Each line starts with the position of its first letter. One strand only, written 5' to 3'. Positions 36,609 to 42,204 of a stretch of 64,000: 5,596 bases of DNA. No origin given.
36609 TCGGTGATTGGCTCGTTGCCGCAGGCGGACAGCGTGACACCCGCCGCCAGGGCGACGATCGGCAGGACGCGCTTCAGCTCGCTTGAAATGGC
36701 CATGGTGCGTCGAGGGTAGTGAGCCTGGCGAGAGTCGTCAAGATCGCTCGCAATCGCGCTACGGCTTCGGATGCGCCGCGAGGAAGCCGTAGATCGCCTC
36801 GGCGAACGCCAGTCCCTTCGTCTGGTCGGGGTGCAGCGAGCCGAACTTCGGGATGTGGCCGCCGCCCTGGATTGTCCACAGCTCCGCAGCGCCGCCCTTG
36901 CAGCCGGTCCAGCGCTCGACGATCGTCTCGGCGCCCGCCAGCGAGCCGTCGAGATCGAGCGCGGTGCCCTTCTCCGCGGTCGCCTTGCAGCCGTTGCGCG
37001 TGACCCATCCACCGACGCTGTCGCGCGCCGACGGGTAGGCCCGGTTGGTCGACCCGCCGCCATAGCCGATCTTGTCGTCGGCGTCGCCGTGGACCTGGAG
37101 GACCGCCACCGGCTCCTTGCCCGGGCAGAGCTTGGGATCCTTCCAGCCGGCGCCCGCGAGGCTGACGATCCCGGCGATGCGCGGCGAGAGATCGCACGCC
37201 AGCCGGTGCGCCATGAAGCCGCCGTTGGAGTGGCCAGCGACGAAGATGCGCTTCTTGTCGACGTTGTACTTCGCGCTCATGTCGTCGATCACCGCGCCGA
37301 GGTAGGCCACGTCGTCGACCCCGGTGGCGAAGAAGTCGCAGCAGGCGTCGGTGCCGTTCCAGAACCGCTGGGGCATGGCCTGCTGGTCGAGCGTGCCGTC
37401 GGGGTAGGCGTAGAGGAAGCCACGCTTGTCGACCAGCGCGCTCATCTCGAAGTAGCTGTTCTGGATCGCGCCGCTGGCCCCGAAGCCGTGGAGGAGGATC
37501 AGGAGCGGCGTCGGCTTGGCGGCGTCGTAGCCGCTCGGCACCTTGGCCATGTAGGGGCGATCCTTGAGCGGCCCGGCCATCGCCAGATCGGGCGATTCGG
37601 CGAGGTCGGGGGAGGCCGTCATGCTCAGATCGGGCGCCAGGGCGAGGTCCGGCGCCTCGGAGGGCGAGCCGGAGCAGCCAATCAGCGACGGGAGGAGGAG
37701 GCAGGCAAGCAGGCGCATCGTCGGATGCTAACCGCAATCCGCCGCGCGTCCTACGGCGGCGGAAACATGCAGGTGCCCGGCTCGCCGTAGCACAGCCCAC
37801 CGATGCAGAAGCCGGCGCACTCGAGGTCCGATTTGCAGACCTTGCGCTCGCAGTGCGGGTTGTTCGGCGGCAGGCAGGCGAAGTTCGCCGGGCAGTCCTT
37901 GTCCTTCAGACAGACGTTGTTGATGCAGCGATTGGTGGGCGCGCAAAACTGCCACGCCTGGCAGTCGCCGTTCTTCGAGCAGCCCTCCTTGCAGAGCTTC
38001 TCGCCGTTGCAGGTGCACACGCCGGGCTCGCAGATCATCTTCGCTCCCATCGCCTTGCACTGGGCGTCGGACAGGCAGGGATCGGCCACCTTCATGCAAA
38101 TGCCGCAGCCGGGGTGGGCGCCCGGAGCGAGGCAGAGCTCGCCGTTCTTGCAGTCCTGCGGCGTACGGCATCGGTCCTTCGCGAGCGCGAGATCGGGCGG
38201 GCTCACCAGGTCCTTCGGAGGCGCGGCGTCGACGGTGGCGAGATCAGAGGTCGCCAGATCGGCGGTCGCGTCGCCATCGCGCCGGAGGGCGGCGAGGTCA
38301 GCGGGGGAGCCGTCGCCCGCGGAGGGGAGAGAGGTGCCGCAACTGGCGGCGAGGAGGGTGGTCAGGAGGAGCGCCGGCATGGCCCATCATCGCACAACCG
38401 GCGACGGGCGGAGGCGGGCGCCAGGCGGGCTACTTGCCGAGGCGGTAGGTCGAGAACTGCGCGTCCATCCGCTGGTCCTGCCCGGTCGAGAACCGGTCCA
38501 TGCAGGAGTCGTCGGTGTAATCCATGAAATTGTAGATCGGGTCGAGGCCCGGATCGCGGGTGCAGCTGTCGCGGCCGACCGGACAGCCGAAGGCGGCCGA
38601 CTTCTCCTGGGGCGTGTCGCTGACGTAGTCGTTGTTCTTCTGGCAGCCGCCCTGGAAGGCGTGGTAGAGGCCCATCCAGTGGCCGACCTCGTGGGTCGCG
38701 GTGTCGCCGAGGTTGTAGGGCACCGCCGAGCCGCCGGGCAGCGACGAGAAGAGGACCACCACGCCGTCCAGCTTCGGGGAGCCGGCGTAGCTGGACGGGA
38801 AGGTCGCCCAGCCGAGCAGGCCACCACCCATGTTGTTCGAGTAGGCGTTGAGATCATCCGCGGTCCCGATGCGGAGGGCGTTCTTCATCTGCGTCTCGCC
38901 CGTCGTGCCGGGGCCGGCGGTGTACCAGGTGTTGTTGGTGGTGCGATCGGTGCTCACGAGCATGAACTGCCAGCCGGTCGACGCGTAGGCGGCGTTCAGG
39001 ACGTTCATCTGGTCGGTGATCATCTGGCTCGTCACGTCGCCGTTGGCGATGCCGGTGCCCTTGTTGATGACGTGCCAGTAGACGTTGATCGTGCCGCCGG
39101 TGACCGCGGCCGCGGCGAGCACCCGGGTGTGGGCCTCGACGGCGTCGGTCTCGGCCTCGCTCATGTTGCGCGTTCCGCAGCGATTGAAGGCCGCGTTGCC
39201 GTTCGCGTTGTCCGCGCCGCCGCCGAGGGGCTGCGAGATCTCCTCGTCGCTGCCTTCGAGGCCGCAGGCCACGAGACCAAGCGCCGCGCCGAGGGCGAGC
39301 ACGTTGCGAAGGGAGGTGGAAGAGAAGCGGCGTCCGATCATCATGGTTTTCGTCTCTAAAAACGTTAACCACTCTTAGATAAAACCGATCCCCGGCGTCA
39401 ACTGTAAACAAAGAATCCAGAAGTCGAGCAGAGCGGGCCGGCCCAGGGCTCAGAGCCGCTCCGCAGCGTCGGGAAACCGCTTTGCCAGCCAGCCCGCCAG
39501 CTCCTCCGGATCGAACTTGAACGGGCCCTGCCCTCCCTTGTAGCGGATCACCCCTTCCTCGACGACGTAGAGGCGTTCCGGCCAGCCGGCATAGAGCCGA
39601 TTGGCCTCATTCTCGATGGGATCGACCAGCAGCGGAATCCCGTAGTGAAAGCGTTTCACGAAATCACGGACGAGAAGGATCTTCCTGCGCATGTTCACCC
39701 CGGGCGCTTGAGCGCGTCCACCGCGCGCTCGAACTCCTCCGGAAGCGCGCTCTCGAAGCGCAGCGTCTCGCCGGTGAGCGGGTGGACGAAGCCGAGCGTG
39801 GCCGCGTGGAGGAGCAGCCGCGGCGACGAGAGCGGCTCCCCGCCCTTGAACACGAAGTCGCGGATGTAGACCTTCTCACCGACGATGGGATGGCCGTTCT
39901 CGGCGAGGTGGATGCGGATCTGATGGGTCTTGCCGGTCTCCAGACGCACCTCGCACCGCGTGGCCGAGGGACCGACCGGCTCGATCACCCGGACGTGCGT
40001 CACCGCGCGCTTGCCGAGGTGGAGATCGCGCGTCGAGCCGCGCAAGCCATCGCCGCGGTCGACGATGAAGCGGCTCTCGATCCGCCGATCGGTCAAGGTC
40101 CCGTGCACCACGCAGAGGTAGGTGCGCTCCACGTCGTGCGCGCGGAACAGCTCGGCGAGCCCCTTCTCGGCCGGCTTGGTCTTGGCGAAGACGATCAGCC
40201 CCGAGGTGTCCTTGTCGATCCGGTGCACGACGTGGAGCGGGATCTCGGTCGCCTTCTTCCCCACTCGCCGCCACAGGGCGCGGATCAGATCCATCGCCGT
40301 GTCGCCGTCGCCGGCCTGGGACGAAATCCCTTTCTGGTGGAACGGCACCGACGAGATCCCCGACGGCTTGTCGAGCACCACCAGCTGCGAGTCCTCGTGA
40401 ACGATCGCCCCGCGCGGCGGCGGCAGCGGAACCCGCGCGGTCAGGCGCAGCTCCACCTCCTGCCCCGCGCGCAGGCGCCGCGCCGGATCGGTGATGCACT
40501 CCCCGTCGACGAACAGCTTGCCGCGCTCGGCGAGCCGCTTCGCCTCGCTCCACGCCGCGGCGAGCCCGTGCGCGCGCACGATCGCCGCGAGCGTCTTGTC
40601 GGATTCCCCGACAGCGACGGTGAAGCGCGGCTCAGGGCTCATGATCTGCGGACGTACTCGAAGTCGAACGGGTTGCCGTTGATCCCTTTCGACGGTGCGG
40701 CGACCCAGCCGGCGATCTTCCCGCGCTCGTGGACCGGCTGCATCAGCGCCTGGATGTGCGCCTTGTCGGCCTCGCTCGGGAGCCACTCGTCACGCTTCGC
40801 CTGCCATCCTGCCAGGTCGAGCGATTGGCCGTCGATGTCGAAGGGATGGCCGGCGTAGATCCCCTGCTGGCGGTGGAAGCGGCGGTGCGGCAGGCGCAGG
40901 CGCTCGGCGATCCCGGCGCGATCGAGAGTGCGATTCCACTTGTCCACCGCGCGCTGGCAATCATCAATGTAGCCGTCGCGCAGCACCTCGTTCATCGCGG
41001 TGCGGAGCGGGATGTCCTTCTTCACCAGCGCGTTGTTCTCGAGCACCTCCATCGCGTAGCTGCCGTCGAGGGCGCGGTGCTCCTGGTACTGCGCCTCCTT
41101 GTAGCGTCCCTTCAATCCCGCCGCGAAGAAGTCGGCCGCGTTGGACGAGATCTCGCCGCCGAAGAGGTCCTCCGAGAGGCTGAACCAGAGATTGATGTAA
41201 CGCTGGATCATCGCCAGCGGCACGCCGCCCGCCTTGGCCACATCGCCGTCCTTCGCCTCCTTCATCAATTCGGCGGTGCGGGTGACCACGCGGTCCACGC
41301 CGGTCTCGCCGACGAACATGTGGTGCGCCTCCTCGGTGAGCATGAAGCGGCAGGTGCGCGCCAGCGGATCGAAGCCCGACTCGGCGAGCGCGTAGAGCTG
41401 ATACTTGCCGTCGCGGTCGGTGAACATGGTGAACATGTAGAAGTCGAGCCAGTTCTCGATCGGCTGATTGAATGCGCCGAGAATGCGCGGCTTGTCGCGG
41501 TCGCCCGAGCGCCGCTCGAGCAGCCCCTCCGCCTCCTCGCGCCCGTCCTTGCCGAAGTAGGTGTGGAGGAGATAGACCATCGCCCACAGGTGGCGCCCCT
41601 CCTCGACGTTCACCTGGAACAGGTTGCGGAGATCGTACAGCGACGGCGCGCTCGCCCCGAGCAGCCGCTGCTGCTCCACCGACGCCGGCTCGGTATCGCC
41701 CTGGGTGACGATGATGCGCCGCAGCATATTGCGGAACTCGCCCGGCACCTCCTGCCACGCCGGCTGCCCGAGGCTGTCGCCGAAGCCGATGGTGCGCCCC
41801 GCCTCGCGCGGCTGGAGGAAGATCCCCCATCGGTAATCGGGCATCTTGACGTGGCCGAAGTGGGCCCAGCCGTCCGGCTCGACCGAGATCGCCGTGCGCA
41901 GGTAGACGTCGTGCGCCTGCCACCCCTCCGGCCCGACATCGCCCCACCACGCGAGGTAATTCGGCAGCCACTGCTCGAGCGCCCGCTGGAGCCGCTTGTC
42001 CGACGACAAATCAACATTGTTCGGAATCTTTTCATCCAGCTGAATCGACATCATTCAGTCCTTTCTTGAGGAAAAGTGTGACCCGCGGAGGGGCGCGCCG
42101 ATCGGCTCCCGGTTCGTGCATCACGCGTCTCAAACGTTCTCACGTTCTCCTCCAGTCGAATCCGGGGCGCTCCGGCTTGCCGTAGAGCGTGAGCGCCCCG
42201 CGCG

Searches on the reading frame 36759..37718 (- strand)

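Call 12: search_protein_families(library=pfam, proteins=[window:36759-37718:-])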
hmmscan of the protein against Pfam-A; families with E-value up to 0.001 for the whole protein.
window:36759-37718:- (319 aa): 8 families
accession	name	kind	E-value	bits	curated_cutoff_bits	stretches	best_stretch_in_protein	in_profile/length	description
PF02230.22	Abhydrolase_2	-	5.3e-11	43.2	23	1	67-224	11-177/217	Phospholipase/Carboxylesterase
PF10503.15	Esterase_PHB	-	1.8e-05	24.5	23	1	61-177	8-118/219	Esterase PHB depolymerase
PF00561.26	Abhydrolase_1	-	2.8e-05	24.4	25.8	1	71-189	1-102/245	alpha/beta hydrolase fold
PF07859.19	Abhydrolase_3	-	5.3e-05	23.5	25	1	132-186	47-105/210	alpha/beta hydrolase fold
PF12146.15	Hydrolase_4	-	6.2e-05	22.9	27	1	128-197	53-117/239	Serine aminopeptidase, S33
PF12695.13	Abhydrolase_5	-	0.00018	21.7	27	0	154-215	55-112/164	Alpha/beta hydrolase family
PF00326.27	Peptidase_S9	-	0.0002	21.4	22.6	0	133-174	41-82/213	Prolyl oligopeptidase family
PF12697.13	Abhydrolase_6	-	0.00047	21.3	26.3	1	73-205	1-103/217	Alpha/beta hydrolase family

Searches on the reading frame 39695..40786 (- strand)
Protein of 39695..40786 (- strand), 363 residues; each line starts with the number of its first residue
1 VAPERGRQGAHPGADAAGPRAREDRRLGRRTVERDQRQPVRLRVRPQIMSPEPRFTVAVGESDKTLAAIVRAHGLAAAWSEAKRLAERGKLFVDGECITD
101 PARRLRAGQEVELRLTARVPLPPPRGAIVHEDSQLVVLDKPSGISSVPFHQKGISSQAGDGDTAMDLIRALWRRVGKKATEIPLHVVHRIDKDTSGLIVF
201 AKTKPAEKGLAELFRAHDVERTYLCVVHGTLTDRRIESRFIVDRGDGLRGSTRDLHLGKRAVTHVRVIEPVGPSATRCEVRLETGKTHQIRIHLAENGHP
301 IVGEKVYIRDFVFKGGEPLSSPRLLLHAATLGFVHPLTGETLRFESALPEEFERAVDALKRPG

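Call 10: search_protein_families(library=pfam, proteins=[window:39695-40786:-])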
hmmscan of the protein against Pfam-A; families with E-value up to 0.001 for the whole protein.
window:39695-40786:- (363 aa): 2 families
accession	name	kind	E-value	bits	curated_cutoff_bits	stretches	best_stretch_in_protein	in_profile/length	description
PF00849.27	PseudoU_synth_2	-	6.2e-27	95.1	26.8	1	134-295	1-151/152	RNA pseudouridylate synthase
PF01479.30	S4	-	1.7e-05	24.9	22.8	1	69-111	6-48/48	S4 domain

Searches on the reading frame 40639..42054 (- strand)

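Call 10: search_protein_families(library=pfam, proteins=[window:40639-42054:-])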
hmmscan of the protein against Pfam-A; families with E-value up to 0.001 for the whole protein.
window:40639-42054:- (471 aa): 1 family
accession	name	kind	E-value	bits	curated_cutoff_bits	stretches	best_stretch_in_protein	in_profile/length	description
PF05138.18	PaaA_PaaC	-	2.7e-05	23.9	28.5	1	170-266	76-169/263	Phenylacetic acid catabolic protein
